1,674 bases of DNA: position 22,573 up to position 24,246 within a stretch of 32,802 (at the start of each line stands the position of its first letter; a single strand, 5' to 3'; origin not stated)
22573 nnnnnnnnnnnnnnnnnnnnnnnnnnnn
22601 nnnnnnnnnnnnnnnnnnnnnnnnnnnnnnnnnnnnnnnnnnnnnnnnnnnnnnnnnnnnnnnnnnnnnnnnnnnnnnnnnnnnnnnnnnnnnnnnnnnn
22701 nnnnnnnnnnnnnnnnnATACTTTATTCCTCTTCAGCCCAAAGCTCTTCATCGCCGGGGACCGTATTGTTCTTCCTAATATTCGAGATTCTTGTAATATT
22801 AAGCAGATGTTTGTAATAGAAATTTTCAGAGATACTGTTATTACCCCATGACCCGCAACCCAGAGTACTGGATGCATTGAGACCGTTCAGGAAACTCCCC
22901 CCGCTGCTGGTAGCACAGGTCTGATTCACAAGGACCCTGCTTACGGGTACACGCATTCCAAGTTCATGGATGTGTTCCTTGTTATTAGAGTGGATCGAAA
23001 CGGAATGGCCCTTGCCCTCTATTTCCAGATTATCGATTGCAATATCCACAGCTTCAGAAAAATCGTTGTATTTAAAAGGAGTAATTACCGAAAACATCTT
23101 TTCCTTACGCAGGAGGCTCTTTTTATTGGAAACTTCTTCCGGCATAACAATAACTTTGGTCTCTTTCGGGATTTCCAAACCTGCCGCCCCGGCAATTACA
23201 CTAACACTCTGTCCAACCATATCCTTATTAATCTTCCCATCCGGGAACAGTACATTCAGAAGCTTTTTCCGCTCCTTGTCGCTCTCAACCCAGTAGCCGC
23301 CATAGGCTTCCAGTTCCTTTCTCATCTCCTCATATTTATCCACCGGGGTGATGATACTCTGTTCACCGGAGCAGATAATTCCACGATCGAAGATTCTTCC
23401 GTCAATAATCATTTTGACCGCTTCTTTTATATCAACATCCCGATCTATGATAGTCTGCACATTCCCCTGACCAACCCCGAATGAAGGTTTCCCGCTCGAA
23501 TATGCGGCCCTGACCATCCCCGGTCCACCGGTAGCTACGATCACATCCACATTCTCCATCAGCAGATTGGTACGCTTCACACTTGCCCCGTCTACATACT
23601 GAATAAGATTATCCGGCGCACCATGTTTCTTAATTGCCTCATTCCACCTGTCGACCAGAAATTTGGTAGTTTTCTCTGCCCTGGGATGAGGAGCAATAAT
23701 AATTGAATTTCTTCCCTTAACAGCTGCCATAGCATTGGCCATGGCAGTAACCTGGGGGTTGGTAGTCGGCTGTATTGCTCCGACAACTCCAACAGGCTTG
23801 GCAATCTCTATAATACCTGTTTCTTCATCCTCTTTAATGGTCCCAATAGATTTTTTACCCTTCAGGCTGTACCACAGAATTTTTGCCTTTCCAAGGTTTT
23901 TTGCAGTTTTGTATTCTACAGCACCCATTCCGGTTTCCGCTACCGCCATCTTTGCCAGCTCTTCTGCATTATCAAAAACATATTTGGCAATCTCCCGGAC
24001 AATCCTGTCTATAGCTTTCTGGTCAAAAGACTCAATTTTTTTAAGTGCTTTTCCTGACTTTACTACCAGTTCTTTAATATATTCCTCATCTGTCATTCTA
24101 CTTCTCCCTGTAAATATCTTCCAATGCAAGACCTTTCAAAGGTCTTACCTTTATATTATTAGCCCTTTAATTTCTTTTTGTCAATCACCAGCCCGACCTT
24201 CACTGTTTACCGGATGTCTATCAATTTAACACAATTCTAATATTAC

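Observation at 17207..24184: Operon coupling a SucD-type acylating aldehyde dehydrogenase, an SCS-like ligase, a LarA racemase and malic enzyme: candidate ATP-yielding C4 semialdehyde-to-pyruvate pathway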

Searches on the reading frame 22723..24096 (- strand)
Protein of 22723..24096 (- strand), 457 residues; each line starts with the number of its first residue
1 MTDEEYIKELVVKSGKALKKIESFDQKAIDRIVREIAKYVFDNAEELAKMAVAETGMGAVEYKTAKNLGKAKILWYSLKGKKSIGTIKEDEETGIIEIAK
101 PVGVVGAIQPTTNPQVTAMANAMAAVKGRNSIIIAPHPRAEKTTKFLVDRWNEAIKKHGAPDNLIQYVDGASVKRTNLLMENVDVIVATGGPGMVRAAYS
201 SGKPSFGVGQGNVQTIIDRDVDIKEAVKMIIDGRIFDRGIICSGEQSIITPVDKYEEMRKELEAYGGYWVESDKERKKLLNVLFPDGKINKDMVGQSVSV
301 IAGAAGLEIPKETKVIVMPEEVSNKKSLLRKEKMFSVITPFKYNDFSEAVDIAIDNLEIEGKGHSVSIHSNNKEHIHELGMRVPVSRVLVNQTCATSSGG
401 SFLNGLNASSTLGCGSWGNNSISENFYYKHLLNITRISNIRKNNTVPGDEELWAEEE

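Call 5: search_protein_families(library=pfam, proteins=[window:22723-24096:-])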
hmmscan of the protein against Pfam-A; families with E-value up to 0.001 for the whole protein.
window:22723-24096:- (457 aa): 1 family
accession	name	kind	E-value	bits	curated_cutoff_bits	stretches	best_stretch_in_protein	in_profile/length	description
PF00171.27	Aldedh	-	3.4e-27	95.5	23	1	3-264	27-291/461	Aldehyde dehydrogenase family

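Call 6: search_protein_families(library=ncbifam, proteins=[window:22723-24096:-])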
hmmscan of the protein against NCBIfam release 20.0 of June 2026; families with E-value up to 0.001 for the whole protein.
window:22723-24096:- (457 aa): 33 families (the best 25 are shown)
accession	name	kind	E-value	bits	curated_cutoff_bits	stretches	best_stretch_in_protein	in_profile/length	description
NF010378.0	PRK13805.1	equivalog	1.8e-133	446.3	951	1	3-444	12-456/872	bifunctional acetaldehyde-CoA/alcohol dehydrogenase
NF047625.1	AcylSulfactDhSauS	equivalog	4.1e-126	421.5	600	1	4-454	3-456/464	acylating sulfoacetaldehyde dehydrogenase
TIGR02518.1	EutH_ACDH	equivalog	1.3e-117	393.7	620.1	1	7-439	10-443/488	acetaldehyde dehydrogenase (acetylating)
NF011927.0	PRK15398.1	subfamily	1.8e-70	237.9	403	1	8-397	39-423/465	aldehyde dehydrogenase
NF001221.0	PRK00197.1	equivalog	1.6e-16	60.1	289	1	88-250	103-266/418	glutamate-5-semialdehyde dehydrogenase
TIGR01780.1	SSADH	subfamily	2.3e-14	53.1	646.35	1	7-398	21-420/448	succinate-semialdehyde dehydrogenase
TIGR00407.1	proA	equivalog_domain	5e-14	51.9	317.45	1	84-234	86-238/398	glutamate-5-semialdehyde dehydrogenase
NF006916.0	PRK09407.1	equivalog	7.1e-14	51.3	521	1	6-261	57-316/526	succinic semialdehyde dehydrogenase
NF047626.1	SulfactDhSafD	equivalog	6.9e-13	48.5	700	1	12-392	33-415/454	sulfoacetaldehyde dehydrogenase SafD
NF052305.1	DioxValDhHalo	equivalog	7.7e-13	48.2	750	1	25-262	63-304/483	2,5-dioxovalerate dehydrogenase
TIGR01804.1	BADH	equivalog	1.3e-12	46.9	668.6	1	9-260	39-294/467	betaine-aldehyde dehydrogenase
NF040648.1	lactal_redase_Meth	equivalog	1.5e-12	47.3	650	1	5-262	33-294/463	lactaldehyde dehydrogenase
NF045736.1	PaDhStyDRhodo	equivalog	5.4e-12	45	800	1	97-397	139-444/479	phenylacetaldehyde dehydrogenase StyD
NF042993.1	AlphKGSA_gudD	equivalog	9.3e-12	44.4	770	1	7-262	44-303/481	alpha-ketoglutaric semialdehyde dehydrogenase GucD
NF050084.1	pip_6_carb_DH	equivalog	3.8e-10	39.3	730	1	3-374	17-401/475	L-piperidine-6-carboxylate dehydrogenase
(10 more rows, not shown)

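Call 19: find_related_loci(query=window:22723-24096:-, collection=genome_contigs, flank=10000)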
Query window:22723-24096:- (457 aa) in genome_contigs; peptide patterns used: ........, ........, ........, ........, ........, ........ (x = any residue, [..] = any of these).
137 stretches matched a pattern; 22 encode a relative of the query (tblastn E <= 1e-3); 22 distinct loci.
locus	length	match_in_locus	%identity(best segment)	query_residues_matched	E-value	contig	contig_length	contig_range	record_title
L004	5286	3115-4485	95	1-457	0e+0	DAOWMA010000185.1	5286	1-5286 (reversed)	MAG TPA_asm: Spirochaetaceae bacterium isolate CSMAG_2990 CSMAG_2990_k141_1685009_length_5286_cov_77.4052, whole genome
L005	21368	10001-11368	79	1-456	0e+0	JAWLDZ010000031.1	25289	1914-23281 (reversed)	MAG: Spirochaetaceae bacterium isolate 20BLK6-1.bin.24 NODE_1767_length_25289_cov_34.768202, whole genome shotgun sequen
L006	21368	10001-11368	79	1-456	0e+0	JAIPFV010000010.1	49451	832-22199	MAG: Spirochaetia bacterium isolate Tobar18m-G11 Tobar18m-C142, whole genome shotgun sequence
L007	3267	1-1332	77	6-449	0e+0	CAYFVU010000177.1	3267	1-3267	MAG TPA_asm: uncultured Spirochaetaceae bacterium isolate ERP107533_co1_8 genome assembly, contig: NODE_42503_length_326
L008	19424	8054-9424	73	1-457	0e+0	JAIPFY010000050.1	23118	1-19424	MAG: Spirochaetia bacterium isolate Tobar13m-G40 Tobar13m-C2448, whole genome shotgun sequence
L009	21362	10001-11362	72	1-454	0e+0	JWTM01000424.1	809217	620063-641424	Candidatus Marispirochaeta associata strain JC231 contig423, whole genome shotgun sequence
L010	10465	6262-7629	71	1-456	0e+0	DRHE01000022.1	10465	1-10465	MAG TPA_asm: Spirochaetales bacterium isolate HyVt-362 HyVt-362_k145_12400, whole genome shotgun sequence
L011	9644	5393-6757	69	1-454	0e+0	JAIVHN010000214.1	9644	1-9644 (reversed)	MAG: Spirochaeta sp. isolate MAG6 MTG6_4468, whole genome shotgun sequence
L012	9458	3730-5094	69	1-454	0e+0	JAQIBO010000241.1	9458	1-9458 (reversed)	MAG: Spirochaeta sp. isolate GH27 k119_196402, whole genome shotgun sequence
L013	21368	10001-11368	69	1-456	0e+0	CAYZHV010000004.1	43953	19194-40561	MAG TPA_asm: uncultured Spirochaetaceae bacterium isolate SRP332253_co1_227 genome assembly, contig: NODE_1007_length_43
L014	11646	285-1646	67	3-456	0e+0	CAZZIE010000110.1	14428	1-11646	MAG TPA_asm: uncultured Spirochaetaceae bacterium isolate SRP332253_co1_106 genome assembly, contig: NODE_7038_length_14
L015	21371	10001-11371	68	1-457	0e+0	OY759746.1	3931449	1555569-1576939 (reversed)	MAG: Spirochaetia bacterium isolate 37a8ee1d-4d30-4a0d-bbf4-d03c19003557 genome assembly, chromosome: 1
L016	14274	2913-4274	67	3-456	0e+0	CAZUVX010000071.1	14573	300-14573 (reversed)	MAG TPA_asm: uncultured Spirochaetaceae bacterium isolate SRP252850_co1_392 genome assembly, contig: NODE_7689_length_14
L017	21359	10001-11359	65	1-453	0e+0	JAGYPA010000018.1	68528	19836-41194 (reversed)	MAG: Spirochaetales bacterium isolate M55B182 18, whole genome shotgun sequence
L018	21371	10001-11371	66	1-457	0e+0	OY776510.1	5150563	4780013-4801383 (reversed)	MAG: Spirochaetia bacterium isolate 10f9290b-63d0-4de7-b2b2-356c5ab5f7f1 genome assembly, chromosome: 1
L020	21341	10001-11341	56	7-454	5e-158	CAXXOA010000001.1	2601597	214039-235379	MAG: Oceanispirochaeta sp. isolate e4e86e68-3d71-4051-a5c4-061fe725b7fb genome assembly, contig: contig_1, whole genome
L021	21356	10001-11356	54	1-453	1e-154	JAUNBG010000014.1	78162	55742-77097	MAG: Planctomycetia bacterium isolate S1R_St_28 NODE_92_length_78162_cov_25.321533, whole genome shotgun sequence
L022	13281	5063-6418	54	1-453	7e-153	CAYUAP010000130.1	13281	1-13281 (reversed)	MAG TPA_asm: uncultured Planctomycetaceae bacterium isolate SRP192927_co1_14 genome assembly, contig: NODE_10602_length_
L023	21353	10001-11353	63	6-456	0e+0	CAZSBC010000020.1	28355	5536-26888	MAG TPA_asm: uncultured Spirochaetales bacterium isolate SRP167671_co1_158 genome assembly, contig: NODE_1862_length_283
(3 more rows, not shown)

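Call 23: search_protein_families(library=ncbifam, proteins=[L017:6418-7530:+, L013:7625-8455:+, L013:8488-9738:+, L017:928-1770:+, L013:18169-19269:+, L021:13783-14781:+, L021:14778-15767:+, L005:15363-16799:+], max_evalue=0.00001)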
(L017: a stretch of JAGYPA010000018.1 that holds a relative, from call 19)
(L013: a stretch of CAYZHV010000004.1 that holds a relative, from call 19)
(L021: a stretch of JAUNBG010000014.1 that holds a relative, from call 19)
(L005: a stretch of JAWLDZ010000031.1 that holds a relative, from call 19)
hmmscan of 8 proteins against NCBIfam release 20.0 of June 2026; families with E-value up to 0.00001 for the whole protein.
L017:6418-7530:+ (370 aa): 9 families
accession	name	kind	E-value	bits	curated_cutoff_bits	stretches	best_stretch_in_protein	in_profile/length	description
TIGR04380.1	myo_inos_iolG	equivalog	6.3e-120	400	355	1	37-363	2-330/330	inositol 2-dehydrogenase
NF040723.1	UDP-GlcNAcDh_Arch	equivalog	5e-44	151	450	1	37-355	1-300/302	UDP-N-acetylglucosamine 3-dehydrogenase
NF052679.1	InsChiInosDhIolG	equivalog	3.9e-34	118.2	540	1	37-357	3-320/343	bifunctional inositol 2-dehydrogenase/D-chiro-inositol 1-dehydrogenase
NF052479.1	LevoglcsnDh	equivalog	2.3e-25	89.1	650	1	69-244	43-227/386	levoglucosan dehydrogenase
NF041392.1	XylDh_Gfo6_Halo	equivalog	2e-18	66.3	350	1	77-280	61-270/350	D-xylose 1-dehydrogenase Gfo6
NF008607.0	PRK11579.1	subfamily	2.5e-17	62.9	330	1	36-182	4-149/346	oxidoreductase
NF058563.1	BT_2159_fam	equivalog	7.3e-14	51.5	650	1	37-230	1-194/350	disaccharide 3-dehydrogenase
NF007574.0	PRK10206.1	equivalog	4.3e-13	49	352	1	87-211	55-180/345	oxidoreductase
NF058561.1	BT_2158_fam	equivalog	9e-11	41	750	1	29-177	28-176/487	glycoside 3-dehydrogenase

L013:7625-8455:+ (276 aa): 3 families
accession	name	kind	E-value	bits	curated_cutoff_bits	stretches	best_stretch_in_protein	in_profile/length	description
NF009688.0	PRK13209.1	subfamily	9.6e-17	60.9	317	1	3-247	6-255/286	L-ribulose-5-phosphate 3-epimerase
NF009689.0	PRK13210.1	subfamily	6e-14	51.9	200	1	4-248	3-258/286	L-ribulose-5-phosphate 3-epimerase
TIGR00542.1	hxl6Piso_put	equivalog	4.8e-12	45.8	272.15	1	4-245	2-248/279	L-ribulose-5-phosphate 3-epimerase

L013:8488-9738:+ (416 aa): 11 families
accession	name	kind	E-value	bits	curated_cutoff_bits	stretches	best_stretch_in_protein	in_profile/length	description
NF043017.1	DimsulpropLyDddP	equivalog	2.9e-25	89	600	1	16-400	50-439/443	dimethylsulfonioproprionate lyase DddP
NF040821.1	dipep_PepQ_Arch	equivalog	2.5e-22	79.3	630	1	166-397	114-341/346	Xaa-Pro dipeptidase PepQ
TIGR00500.1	met_pdase_I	equivalog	1.9e-14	53.8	171.35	1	174-370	3-202/247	type I methionyl aminopeptidase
NF007310.0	PRK09795.1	equivalog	4.3e-13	48.8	393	1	172-402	125-356/361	aminopeptidase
NF038259.1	ectoine_DoeA_2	exception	6.8e-10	38.2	575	1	122-390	95-372/386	ectoine hydrolase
NF008970.0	PRK12318.1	equivalog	1.9e-09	37.2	267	1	246-369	123-242/291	methionyl aminopeptidase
NF008131.0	PRK10879.1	equivalog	2.6e-09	36.4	465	1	161-312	160-313/438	Xaa-Pro aminopeptidase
TIGR02993.1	ectoine_eutD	equivalog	4.4e-09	36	613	1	22-403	12-389/391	ectoine hydrolase DoeA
NF011720.0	PRK15173.1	subfamily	3e-08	33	420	1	245-404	186-341/343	peptidase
NF011173.0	PRK14575.1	equivalog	3.6e-08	32.8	850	1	244-404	248-404/406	putative peptidase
NF011174.0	PRK14576.1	subfamily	5e-07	28.9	487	1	156-397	159-397/405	putative endopeptidase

L017:928-1770:+ (280 aa): 221 families (the best 25 are shown)
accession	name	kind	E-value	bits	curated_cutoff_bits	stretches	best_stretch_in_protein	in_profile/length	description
NF005559.1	PRK07231.1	subfamily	2.4e-64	217.2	215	1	23-277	2-247/249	glucose 1-dehydrogenase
NF004198.0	PRK05653.1-3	equivalog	1.1e-62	211.7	296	1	23-277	5-246/248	3-oxoacyl-ACP reductase FabG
NF004791.0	PRK06138.1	equivalog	1.3e-59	201.6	312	1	23-277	3-249/252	SDR family oxidoreductase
NF052558.1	MBtsdlDhBudC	equivalog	6.4e-57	193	270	1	24-277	2-241/250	meso-2,3-butanediol dehydrogenase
TIGR02415.1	23BDH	subfamily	1e-55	189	304.35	1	26-279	1-253/254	acetoin reductase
TIGR01830.1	3oxo_ACP_reduc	equivalog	4.2e-55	187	297.75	1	28-277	1-238/239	3-oxoacyl-[acyl-carrier-protein] reductase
NF004818.0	PRK06172.1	equivalog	4.5e-55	186.7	336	1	22-277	4-250/253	SDR family oxidoreductase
NF005472.0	PRK07067.1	equivalog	3.3e-54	184.1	338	1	22-276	3-253/257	L-iditol 2-dehydrogenase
NF009466.0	PRK12826.1-2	subfamily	2.2e-52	178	222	1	26-277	4-244/248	3-oxoacyl-ACP reductase FabG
NF005446.0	PRK07035.1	equivalog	7.6e-51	172.8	373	1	21-277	7-253/255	SDR family oxidoreductase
NF009050.0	PRK12384.1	equivalog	6.9e-50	170.1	307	1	25-277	2-256/259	sorbitol-6-phosphate dehydrogenase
NF004199.0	PRK05653.1-4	equivalog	1.6e-49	168.7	301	1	23-277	3-245/247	3-oxoacyl-ACP reductase FabG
NF006070.0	PRK08213.1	subfamily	2.1e-49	168.4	279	1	18-278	5-257/259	gluconate 5-dehydrogenase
NF006366.0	PRK08589.1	equivalog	5e-49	167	386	1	23-277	4-252/272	SDR family oxidoreductase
NF009093.0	PRK12429.1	subfamily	1e-48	165.9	258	1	22-276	2-255/259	3-hydroxybutyrate dehydrogenase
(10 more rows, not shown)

L013:18169-19269:+ (366 aa): 16 families
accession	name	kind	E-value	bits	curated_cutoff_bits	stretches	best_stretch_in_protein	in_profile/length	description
TIGR02089.1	TTC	equivalog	5.8e-138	459.6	470.4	1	1-364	1-352/352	tartrate dehydrogenase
NF006048.0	PRK08194.1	equivalog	1.9e-130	435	501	1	1-364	1-349/352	tartrate dehydrogenase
NF002898.0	PRK03437.1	equivalog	6.9e-112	374.1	393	1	3-348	4-329/347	3-isopropylmalate dehydrogenase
TIGR02088.1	LEU3_arch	subfamily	3.5e-80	269.6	409.8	1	6-360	1-323/324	isopropylmalate/isohomocitrate dehydrogenases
NF040626.1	AksF2_Meth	equivalog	1.5e-77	261.1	540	1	4-364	2-330/333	homoisocitrate dehydrogenase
NF040619.1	AksF_Meth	equivalog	3.1e-70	237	500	1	5-358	3-341/343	homoisocitrate dehydrogenase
NF006529.0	PRK08997.1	equivalog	1.1e-65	221.8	510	1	2-363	2-334/335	isocitrate dehydrogenase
TIGR00169.1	leuB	equivalog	6.8e-65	219.4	353.2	1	6-362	2-347/349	3-isopropylmalate dehydrogenase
NF040855.1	iso_homocit_dh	equivalog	9e-57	192.9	680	1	4-362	2-317/345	isocitrate--homoisocitrate dehydrogenase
NF006673.0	PRK09222.1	equivalog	2.5e-54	185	509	1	3-338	4-311/482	NADP-dependent isocitrate dehydrogenase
TIGR00175.1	mito_nad_idh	equivalog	2.2e-53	181.6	432.4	1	3-363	3-333/334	isocitrate dehydrogenase (NAD(+))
TIGR02924.1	ICDH_alpha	equivalog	3.2e-43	148.5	561.35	1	6-338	3-307/473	isocitrate dehydrogenase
TIGR00183.1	prok_nadp_idh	equivalog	2.1e-34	119.1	567.3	2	222-340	273-388/417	isocitrate dehydrogenase (NADP(+))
NF005425.0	PRK07006.1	equivalog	3.1e-31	108.5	490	2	213-339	266-387/416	NADP-dependent isocitrate dehydrogenase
NF005036.0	PRK06451.1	equivalog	3.3e-31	108.5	484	2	229-340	273-381/412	NADP-dependent isocitrate dehydrogenase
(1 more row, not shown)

L021:13783-14781:+ (332 aa): 8 families
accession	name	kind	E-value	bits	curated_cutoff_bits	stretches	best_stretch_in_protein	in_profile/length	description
TIGR03182.1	PDH_E1_alph_y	equivalog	8.1e-108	360.1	393.85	1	14-325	2-314/315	pyruvate dehydrogenase (acetyl-transferring) E1 component subunit alpha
TIGR03181.1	PDH_E1_alph_x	equivalog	1.7e-79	267.2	411.35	1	11-327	21-329/341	pyruvate dehydrogenase (acetyl-transferring) E1 component subunit alpha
NF004559.0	PRK05899.2-5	equivalog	6.5e-16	57.7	488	1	113-301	123-295/627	transketolase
TIGR00232.1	tktlase_bact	equivalog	2.3e-10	39.5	682.25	1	111-246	105-242/654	transketolase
TIGR00239.1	2oxo_dh_E1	equivalog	4.4e-08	31.5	770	1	123-308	325-515/931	2-oxoglutarate dehydrogenase E1 component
TIGR00204.1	dxs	equivalog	3e-07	29.4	465.95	1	127-229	116-217/616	1-deoxy-D-xylulose-5-phosphate synthase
NF004556.0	PRK05899.2-2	equivalog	9.2e-07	27.5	575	1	112-302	121-294/639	transketolase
NF004558.0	PRK05899.2-4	equivalog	6.7e-06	24.8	788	1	126-245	116-239/651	transketolase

L021:14778-15767:+ (329 aa): 7 families
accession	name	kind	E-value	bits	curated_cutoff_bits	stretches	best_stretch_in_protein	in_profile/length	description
NF008854.0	PRK11892.1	equivalog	5.2e-109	365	454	1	3-323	141-461/464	pyruvate dehydrogenase complex E1 component subunit beta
NF006667.0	PRK09212.1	subfamily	4.6e-107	357.7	321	1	3-325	3-324/327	pyruvate dehydrogenase complex E1 component subunit beta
TIGR00204.1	dxs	equivalog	3e-20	72.3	465.95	1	5-280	311-572/616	1-deoxy-D-xylulose-5-phosphate synthase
NF004559.0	PRK05899.2-5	equivalog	1.6e-18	66.3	488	1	20-297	334-596/627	transketolase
NF008968.0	PRK12315.1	subfamily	1.8e-18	66.1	510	1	3-275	278-535/582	1-deoxy-D-xylulose-5-phosphate synthase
NF004556.0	PRK05899.2-2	equivalog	5.6e-15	54.6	575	1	83-283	398-599/639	transketolase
NF003933.0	PRK05444.2-2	equivalog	3.2e-13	49.1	395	1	43-294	328-573/606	1-deoxy-D-xylulose-5-phosphate synthase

L005:15363-16799:+ (478 aa): 11 families
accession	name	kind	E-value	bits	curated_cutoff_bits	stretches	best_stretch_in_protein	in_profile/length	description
TIGR01349.1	PDHac_trf_mito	equivalog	7.6e-103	345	445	2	199-477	140-435/437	pyruvate dehydrogenase complex dihydrolipoamide acetyltransferase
NF004309.0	PRK05704.1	equivalog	6.4e-83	279.4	449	2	195-477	108-404/408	2-oxoglutarate dehydrogenase complex dihydrolipoyllysine-residue succinyltransferase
NF008814.0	PRK11854.1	equivalog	4e-79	266.7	722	2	197-473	329-631/637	pyruvate dehydrogenase complex dihydrolipoyllysine-residue acetyltransferase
TIGR01347.1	sucB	equivalog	5e-79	266.4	378.65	2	191-476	102-399/404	dihydrolipoyllysine-residue succinyltransferase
TIGR02927.1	SucB_Actino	equivalog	2.4e-73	247.9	423.45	2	196-473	262-570/579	2-oxoglutarate dehydrogenase, E2 component, dihydrolipoamide succinyltransferase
TIGR01348.1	PDHac_trf_long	equivalog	1.5e-63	215.3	552.1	2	199-477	283-585/587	dihydrolipoyllysine-residue acetyltransferase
NF011416.0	PRK14843.1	equivalog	1.3e-62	211.7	429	1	160-475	8-343/347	dihydrolipoamide acetyltransferase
NF008815.0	PRK11857.1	equivalog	1.4e-44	152.8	378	1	200-477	4-305/308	dihydrolipoamide acetyltransferase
NF008907.0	PRK12270.1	equivalog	2.6e-24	85.1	878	1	194-472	100-362/1241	multifunctional oxoglutarate decarboxylase/oxoglutarate dehydrogenase thiamine pyrophosphate-binding subunit/dihydrolipoyllysine-residue suc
NF011457.0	PRK14875.1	equivalog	2.4e-23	82.7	307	1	1-242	2-130/372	acetoin dehydrogenase dihydrolipoyllysine-residue acetyltransferase subunit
NF008854.0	PRK11892.1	equivalog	5.5e-15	55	454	1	1-123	1-123/464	pyruvate dehydrogenase complex E1 component subunit beta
